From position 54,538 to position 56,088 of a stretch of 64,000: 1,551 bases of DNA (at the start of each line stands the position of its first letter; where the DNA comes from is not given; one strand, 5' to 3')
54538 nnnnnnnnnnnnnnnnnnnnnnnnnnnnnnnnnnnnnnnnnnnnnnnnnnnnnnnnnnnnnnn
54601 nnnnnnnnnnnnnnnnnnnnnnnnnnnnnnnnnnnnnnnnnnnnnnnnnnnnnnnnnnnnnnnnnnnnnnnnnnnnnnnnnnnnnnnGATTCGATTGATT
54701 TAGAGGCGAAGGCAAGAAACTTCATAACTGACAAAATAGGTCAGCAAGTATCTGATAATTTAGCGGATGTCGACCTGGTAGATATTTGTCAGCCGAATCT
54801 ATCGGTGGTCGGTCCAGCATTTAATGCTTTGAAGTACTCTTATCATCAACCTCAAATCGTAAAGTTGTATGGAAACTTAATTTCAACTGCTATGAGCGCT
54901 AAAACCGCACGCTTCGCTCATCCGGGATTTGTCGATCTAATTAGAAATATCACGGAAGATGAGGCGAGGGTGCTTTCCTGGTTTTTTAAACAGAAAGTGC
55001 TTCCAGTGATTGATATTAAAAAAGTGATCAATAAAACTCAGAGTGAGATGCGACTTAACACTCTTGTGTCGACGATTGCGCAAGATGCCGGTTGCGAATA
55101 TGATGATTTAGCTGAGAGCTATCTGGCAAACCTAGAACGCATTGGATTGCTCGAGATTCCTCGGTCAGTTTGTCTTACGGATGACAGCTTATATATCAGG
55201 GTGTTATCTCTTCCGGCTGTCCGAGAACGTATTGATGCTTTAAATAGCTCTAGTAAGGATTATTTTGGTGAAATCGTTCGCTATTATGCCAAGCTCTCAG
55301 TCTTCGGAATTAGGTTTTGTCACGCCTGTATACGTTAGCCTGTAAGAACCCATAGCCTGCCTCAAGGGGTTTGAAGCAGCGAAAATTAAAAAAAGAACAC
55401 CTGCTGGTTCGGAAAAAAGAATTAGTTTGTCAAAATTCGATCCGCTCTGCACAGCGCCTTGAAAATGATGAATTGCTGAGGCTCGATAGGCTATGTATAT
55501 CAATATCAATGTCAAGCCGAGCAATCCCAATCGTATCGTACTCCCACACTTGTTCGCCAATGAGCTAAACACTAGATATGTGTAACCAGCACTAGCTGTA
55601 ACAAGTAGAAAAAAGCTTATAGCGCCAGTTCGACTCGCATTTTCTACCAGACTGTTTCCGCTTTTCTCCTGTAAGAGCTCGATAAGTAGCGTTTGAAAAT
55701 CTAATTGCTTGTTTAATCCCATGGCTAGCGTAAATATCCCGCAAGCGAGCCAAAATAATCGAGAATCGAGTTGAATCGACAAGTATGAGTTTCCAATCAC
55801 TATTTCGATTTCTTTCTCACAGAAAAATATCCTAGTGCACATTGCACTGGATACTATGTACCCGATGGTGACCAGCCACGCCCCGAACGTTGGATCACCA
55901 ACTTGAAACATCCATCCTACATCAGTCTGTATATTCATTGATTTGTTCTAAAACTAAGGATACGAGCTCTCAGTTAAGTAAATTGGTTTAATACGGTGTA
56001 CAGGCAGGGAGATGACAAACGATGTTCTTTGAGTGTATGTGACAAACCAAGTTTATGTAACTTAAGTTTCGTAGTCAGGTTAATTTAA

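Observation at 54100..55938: Abi_alpha (DUF4393)-like protein with a 190-aa disordered N-terminal extension, convergently overlapping an unknown membrane protein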

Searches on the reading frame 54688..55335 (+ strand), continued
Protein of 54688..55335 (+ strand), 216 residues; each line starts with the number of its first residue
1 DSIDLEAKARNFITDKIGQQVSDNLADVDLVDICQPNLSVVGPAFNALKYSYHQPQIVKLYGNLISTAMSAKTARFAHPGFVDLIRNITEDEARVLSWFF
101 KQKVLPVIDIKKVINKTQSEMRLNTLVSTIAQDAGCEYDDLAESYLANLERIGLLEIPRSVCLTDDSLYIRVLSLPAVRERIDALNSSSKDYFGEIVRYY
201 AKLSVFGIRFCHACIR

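Call 74: find_encoding_contigs(protein=P0020, flank=10000, max_places=2)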
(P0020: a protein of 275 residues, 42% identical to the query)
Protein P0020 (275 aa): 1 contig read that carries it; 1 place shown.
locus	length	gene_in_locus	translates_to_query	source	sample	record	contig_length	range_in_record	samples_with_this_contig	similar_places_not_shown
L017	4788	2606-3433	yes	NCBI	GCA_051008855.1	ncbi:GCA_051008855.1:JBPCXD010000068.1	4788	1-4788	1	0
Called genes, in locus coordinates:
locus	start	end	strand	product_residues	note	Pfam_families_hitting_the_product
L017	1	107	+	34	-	?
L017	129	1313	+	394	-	PF14306:PUA_2, PF01747:ATP-sulfurylase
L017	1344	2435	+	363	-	PF13439:Glyco_transf_4, PF13579:Glyco_trans_4_4, PF20706:GT4-conflict, PF00534:Glycos_transf_1, PF13692:Glyco_trans_1_4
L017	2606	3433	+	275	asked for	PF14337:Abi_alpha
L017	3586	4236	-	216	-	PF01865:PhoU_div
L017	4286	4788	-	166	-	PF01384:PHO4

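Call 80: search_dna_similar(query=window:54688-55335:+, collection=phages, mode=protein, max_evalue=0.001, max_rows=12)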
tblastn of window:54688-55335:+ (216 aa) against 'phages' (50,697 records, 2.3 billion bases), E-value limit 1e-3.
Records with a match: 25; places in all: 25; records where one place covers at least 80% of the query: 9.
Best place of each record, by identity: <60% 25.
By first word of the organism name: Streptococcus 11; Staphylococcus 9; Bacillus 2; Latilactobacillus 1; Roseburia 1; Moraxella 1.
By host as written in the record: Staphylococcus aureus 3; Bacillus thuringiensis 4B1 2; - 2; Staphylococcus aureus 100 2; Staphylococcus epidermidis 36-1 2; Latilactobacillus curvatus TMW 1.1447 1; Streptococcus agalactiae ERR126788 1; Streptococcus agalactiae ERR126795 1; and 11 more.
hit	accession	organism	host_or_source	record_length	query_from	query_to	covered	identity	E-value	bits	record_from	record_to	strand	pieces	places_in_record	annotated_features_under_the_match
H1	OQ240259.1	Latilactobacillus phage TMW 1.1447 P1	Latilactobacillus curvatus TMW 1.1447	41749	33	215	85%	28.9%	6e-9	61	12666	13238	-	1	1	hypothetical protein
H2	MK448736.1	Streptococcus phage Javan35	Streptococcus agalactiae ERR126788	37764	10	215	95%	24.1%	6e-12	70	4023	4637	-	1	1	hypothetical protein (x2)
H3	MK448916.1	Streptococcus phage Javan36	Streptococcus agalactiae ERR126795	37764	10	215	95%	24.1%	6e-12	70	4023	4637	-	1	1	hypothetical protein (x2)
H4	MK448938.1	Streptococcus phage Javan44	Streptococcus agalactiae GB-PW-094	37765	10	215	95%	24.1%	6e-12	70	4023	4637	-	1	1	hypothetical protein (x2)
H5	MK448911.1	Streptococcus phage Javan34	Streptococcus agalactiae ERR126775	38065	10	215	95%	24.1%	6e-12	70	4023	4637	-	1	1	hypothetical protein (x2)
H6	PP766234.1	Streptococcus phage phiGBSVK-E2_GBSInt3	Streptococcus agalactiae JN_AR_GBS139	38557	10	215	95%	24.1%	6e-12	70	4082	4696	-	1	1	hypothetical protein (x2)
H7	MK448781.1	Streptococcus phage Javan5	Streptococcus agalactiae 2603V_R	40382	10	215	95%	24.1%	6e-12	70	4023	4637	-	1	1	hypothetical protein (x2)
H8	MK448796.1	Streptococcus phage Javan53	Streptococcus agalactiae ILRI005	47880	10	215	95%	24.1%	8e-12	69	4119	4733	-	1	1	hypothetical protein (x2)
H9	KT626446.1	Bacillus phage phi4B1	Bacillus thuringiensis 4B1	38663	15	179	76%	26.9%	1e-12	72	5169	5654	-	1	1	hypothetical protein (x2)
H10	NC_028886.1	Bacillus phage phi4B1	Bacillus thuringiensis 4B1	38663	15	179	76%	26.9%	1e-12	72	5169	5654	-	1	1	DUF4393 domain-containing protein | hypothetical protein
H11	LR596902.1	Roseburia phage Jekyll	-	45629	15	214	93%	22.2%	1e-11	69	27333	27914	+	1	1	hypothetical protein (x2)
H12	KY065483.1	Streptococcus phage IPP43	Streptococcus pneumoniae 44/3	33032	10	178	78%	24.2%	2e-6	54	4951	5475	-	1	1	hypothetical protein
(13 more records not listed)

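Call 81: search_dna_similar(query=window:54688-55335:+, collection=plasmids, mode=protein, max_evalue=0.001, max_rows=12)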
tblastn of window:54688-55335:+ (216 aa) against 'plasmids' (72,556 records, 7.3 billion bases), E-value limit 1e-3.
Records with a match: 8; places in all: 9; records where one place covers at least 80% of the query: 3.
Best place of each record, by identity: <60% 8.
By first word of the organism name: Bacillus 3; Pseudoalteromonas 1; Tsukamurella 1; Nocardia 1; Staphylococcus 1; Mesobacillus 1.
By predicted mobility (MOB-suite, as given by PLSDB): non-mobilizable 7; mobilizable 1.
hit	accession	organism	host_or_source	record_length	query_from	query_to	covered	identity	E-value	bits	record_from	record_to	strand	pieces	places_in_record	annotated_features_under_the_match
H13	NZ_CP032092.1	Pseudoalteromonas donghaensis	cell culture,seawater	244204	13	215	94%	31.7%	7e-30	123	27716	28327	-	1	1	DUF4393 domain-containing protein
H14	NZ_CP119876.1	Bacillus tropicus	single cell,soil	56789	15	215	93%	23.8%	3e-10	66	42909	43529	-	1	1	DUF4393 domain-containing protein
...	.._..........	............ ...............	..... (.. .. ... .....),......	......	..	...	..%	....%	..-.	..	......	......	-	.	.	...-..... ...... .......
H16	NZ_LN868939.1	Nocardia farcinica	not known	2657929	78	215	64%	30.2%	1e-9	64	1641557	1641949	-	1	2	none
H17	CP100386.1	Staphylococcus epidermidis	single cell,human skin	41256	32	157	58%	29.4%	1e-7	59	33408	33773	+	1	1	DUF4393 domain-containing protein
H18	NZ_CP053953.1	Bacillus cereus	-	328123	16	180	76%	22.2%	3e-10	66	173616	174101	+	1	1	DUF4393 domain-containing protein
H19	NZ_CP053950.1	Bacillus cereus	-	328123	16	180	76%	22.2%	3e-10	66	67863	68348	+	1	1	DUF4393 domain-containing protein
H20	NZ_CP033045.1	Mesobacillus foraminis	cell culture,Red Sea lagoons-Mangrove ...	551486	33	186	71%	22.0%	6e-5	50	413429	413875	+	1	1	DUF4393 domain-containing protein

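Call 98: get_annotated_region(hit=H13, flank=8000)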
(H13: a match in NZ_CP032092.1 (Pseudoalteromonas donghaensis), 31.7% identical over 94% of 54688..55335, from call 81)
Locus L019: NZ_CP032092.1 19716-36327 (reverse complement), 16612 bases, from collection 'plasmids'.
description: Pseudoalteromonas donghaensis strain HJ51 plasmid unnamed2, complete sequence
organism: Pseudoalteromonas donghaensis (NCBI taxid 621376)
taxonomy: Bacteria; Pseudomonadota; Gammaproteobacteria; Alteromonadales; Pseudoalteromonadaceae; Pseudoalteromonas; Pseudoalteromonas donghaensis
host: -; source: cell culture,seawater; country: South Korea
typing (MOB-suite, as given by PLSDB): mobilizable; relaxase MOBH
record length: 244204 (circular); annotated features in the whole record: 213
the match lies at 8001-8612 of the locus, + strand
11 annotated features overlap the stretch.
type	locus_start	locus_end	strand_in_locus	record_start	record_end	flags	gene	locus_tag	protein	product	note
CDS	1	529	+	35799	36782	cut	traF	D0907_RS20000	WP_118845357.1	conjugal transfer protein TraF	-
CDS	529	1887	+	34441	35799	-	-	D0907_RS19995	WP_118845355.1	conjugal transfer protein TraH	-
CDS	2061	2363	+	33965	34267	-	-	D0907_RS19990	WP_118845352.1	hypothetical protein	-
CDS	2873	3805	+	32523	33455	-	-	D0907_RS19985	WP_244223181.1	hypothetical protein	-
CDS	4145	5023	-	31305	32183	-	-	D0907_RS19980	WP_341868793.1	integron integrase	GO:0006310 - DNA recombination [Evidence IEA]; GO:0009294 - DNA-mediated transformation [Evidence IEA]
CDS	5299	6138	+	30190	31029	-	-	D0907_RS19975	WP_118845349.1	IS1595 family transposase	-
CDS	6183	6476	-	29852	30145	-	-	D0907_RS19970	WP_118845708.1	metalloregulator ArsR/SmtB family transcription factor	GO:0006355 - regulation of DNA-templated transcription [Evidence IEA]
CDS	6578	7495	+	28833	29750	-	-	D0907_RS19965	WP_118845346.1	permease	-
CDS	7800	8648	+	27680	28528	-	-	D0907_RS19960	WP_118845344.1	DUF4393 domain-containing protein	-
CDS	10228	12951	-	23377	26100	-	-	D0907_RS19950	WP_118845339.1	metallophosphoesterase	-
CDS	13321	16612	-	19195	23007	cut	-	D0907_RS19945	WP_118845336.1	cellulose synthase subunit BcsC-related outer membrane protein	GO:0030244 - cellulose biosynthetic process [Evidence IEA]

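Call 99: get_annotated_region(hit=H10, flank=5000)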
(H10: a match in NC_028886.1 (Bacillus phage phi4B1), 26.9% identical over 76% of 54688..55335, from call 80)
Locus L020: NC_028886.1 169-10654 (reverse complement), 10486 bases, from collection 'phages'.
description: Bacillus phage phi4B1, complete genome.
organism: Bacillus phage phi4B1 (NCBI taxid 1643324)
taxonomy: Viruses; Duplodnaviria; Heunggongvirae; Uroviricota; Caudoviricetes
host: Bacillus thuringiensis 4B1; source: -; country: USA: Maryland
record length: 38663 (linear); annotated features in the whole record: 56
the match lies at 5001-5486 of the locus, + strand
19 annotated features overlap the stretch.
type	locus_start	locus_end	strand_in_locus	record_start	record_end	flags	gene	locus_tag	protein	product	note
CDS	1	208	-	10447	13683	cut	-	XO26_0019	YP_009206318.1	tail length tape measure protein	phage tail tape measure protein, TP901 family, core region; identified by match to protein family HMM TIGR01760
CDS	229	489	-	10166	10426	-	-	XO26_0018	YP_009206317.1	peptide methionine sulfoxide reductase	-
CDS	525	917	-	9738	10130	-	-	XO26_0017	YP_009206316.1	hypothetical protein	-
CDS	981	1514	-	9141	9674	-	-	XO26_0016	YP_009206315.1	major tail protein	-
CDS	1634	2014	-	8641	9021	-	-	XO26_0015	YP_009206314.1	head protein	-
CDS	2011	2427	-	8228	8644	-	-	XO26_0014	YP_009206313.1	hypothetical protein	-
CDS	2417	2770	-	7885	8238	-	-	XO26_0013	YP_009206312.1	head-tail adaptor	-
CDS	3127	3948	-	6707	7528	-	-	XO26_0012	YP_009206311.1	major head protein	-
CDS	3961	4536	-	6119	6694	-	-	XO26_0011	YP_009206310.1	head scaffolding protein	-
CDS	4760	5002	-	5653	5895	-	-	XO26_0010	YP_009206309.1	hypothetical protein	identified by glimmer; putative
CDS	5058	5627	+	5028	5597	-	-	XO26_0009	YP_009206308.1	DUF4393 domain-containing protein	-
CDS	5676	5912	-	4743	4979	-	-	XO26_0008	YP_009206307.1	hypothetical protein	-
CDS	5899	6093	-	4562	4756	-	-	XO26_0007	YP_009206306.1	hypothetical protein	-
CDS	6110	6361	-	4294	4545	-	-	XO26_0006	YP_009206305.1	hypothetical protein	-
CDS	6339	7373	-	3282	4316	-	-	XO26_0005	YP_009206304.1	minor head protein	phage Mu protein F-like protein; identified by match to protein family HMM PF04233; match to protein family HMM ...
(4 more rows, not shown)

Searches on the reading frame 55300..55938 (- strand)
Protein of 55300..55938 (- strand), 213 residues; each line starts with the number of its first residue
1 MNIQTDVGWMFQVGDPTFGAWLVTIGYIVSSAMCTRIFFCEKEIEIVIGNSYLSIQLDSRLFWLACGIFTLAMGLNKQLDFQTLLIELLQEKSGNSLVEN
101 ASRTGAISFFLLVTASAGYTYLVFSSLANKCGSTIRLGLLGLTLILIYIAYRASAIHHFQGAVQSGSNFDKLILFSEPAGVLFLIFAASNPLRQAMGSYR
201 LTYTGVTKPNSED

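Call 4: search_protein_families(library=pfam, proteins=[window:55300-55938:-], max_evalue=1)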
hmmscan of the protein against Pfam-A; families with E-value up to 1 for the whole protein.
window:55300-55938:- (213 aa): 2 families
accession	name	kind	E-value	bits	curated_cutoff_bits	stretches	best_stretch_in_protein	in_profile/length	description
PF19853.4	DUF6328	-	0.094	13.2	26.3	1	89-149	78-139/142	Family of unknown function (DUF6328)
PF10066.14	DUF2304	-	0.13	13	25.5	0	110-187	5-81/106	Uncharacterized conserved protein (DUF2304)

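Call 5: search_protein_families(library=padloc, proteins=[window:55300-55938:-], max_evalue=1)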
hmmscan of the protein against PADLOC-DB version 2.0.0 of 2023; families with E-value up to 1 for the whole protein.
window:55300-55938:- (213 aa): 0 families

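Call 6: search_protein_families(library=ncbifam, proteins=[window:55300-55938:-], max_evalue=1)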
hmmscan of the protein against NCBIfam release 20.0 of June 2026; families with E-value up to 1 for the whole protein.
window:55300-55938:- (213 aa): 0 families

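Call 24: find_homologous_proteins(query=window:55300-55938:-, max_evalue=0.001)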
Query window:55300-55938:- (213 aa): 4 proteins with E <= 0.001 among 543 candidates.
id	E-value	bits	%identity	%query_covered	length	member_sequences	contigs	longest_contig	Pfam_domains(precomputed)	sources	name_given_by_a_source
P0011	1.6e-134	464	100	100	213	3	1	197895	-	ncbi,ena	-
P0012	2.8e-66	241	54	100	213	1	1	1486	-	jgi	-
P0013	8.5e-9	53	34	70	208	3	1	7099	-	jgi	jgi:hypothetical protein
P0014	3.8e-4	38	22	70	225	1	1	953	-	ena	-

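Call 35: find_encoding_contigs(protein=P0013, flank=10000, max_places=3)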
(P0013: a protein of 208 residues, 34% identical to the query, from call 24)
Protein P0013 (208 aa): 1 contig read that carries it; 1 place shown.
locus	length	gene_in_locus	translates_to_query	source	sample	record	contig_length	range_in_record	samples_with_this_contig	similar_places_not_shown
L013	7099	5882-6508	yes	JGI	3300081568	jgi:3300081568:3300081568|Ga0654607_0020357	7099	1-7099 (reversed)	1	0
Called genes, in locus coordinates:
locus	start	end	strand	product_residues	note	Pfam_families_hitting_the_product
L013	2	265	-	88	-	?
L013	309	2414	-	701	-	PF00009:GTP_EFTU, PF03144:GTP_EFTU_D2, PF22042:EF-G_D2, PF14492:EFG_III, PF16658:RF3_C (weak), PF03764:EFG_IV, PF00679:EFG_C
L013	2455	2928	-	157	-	PF00177:Ribosomal_S7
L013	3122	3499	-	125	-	PF00164:Ribosom_S12_S23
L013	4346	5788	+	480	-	-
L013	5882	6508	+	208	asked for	-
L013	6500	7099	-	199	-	?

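Call 40: search_protein_families(library=pfam, proteins=[L013:4346-5785:+], max_evalue=0.01)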
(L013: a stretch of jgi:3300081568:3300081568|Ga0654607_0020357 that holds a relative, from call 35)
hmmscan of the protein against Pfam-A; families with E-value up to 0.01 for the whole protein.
L013:4346-5785:+ (480 aa): 0 families

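Call 60: search_protein_families(library=pfam, alignment_id=A6, max_evalue=1)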
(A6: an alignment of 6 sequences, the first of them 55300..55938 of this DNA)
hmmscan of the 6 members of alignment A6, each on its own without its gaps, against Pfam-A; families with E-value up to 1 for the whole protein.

A. member 1, window:55300-55938:- (213 aa): 2 families
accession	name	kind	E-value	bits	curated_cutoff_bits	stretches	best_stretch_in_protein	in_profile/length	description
PF19853.4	DUF6328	-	0.094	13.2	26.3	1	89-149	78-139/142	Family of unknown function (DUF6328)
PF10066.14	DUF2304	-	0.13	13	25.5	0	110-187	5-81/106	Uncharacterized conserved protein (DUF2304)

B. families by the number of members that match (of 6 scanned): 6 families
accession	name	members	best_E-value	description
PF12159.13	DUF3593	1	0.0039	Protein of unknown function (DUF3593)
PF18943.6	DUF5690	1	0.036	Family of unknown function (DUF5690)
PF15071.11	TMEM220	1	0.045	Transmembrane family 220, helix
PF19853.4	DUF6328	1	0.094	Family of unknown function (DUF6328)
PF10066.14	DUF2304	1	0.13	Uncharacterized conserved protein (DUF2304)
PF05398.16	PufQ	1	0.67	PufQ cytochrome subunit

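Call 92: find_encoding_contigs(protein=P0012, flank=5000, max_places=2)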
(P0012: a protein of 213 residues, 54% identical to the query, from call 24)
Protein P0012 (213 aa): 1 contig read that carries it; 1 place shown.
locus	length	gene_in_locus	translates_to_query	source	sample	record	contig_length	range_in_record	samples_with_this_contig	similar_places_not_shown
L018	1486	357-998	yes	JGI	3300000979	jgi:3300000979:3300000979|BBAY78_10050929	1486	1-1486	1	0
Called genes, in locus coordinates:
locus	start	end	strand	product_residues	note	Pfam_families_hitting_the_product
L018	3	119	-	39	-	?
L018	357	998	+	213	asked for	-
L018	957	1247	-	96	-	PF14337:Abi_alpha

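Call 94: search_protein_families(library=phrogs, proteins=[window:55300-55938:-, P0013], max_evalue=0.01)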
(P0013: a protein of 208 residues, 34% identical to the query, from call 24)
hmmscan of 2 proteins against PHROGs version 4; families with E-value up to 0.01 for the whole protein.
window:55300-55938:- (213 aa): 0 families

P0013 (208 aa): 0 families
